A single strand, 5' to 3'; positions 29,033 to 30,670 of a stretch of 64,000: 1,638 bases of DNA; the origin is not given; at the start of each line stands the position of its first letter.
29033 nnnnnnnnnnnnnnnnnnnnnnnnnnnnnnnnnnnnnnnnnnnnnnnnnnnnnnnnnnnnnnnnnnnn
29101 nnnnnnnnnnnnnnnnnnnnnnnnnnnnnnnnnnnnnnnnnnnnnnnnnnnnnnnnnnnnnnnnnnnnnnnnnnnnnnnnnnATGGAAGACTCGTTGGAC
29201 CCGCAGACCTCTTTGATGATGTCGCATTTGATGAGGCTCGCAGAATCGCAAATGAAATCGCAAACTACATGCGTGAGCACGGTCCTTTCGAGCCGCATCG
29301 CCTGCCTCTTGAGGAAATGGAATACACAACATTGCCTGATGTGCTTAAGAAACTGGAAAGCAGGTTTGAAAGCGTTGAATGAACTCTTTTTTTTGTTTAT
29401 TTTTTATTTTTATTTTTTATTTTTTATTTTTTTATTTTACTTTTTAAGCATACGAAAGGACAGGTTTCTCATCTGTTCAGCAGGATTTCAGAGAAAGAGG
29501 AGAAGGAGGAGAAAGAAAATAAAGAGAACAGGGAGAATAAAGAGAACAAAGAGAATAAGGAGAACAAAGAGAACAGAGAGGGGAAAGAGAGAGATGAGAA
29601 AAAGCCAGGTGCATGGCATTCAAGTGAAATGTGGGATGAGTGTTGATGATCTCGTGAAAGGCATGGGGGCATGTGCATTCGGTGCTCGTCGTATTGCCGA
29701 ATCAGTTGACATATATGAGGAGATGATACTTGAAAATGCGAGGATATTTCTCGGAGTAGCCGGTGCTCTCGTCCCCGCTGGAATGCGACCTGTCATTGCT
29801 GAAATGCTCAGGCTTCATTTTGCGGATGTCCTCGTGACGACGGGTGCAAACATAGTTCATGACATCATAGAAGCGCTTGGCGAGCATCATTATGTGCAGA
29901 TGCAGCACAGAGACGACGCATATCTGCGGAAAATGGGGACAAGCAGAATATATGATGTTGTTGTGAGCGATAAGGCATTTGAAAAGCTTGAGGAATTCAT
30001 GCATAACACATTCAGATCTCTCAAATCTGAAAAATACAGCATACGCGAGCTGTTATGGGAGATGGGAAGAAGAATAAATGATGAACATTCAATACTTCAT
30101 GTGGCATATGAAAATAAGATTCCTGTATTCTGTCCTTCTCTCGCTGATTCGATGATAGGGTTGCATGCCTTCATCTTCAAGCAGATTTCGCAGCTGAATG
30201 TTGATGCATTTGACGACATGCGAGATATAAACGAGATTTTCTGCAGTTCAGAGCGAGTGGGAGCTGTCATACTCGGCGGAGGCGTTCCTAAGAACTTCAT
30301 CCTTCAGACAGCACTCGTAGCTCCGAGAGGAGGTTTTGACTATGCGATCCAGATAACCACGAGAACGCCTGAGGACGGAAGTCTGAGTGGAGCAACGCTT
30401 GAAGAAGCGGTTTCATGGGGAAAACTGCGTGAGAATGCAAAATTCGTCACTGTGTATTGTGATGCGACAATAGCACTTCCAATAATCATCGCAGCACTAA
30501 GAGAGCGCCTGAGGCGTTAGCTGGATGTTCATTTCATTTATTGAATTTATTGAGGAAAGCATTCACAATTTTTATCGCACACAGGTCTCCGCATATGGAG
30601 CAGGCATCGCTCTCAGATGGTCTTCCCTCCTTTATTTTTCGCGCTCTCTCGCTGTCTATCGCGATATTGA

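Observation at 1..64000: Pervasive head-to-tail micro-duplications (8-24-nt units) across the window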

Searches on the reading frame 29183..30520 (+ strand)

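Call 8: search_protein_families(library=pfam, proteins=[window:29183-30520:+])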
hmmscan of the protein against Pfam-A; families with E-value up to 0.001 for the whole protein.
window:29183-30520:+ (445 aa): 1 family
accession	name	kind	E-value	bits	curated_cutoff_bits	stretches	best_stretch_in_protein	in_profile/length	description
PF01916.23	DS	-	1.8e-105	352.8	27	1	156-438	1-287/288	Deoxyhypusine synthase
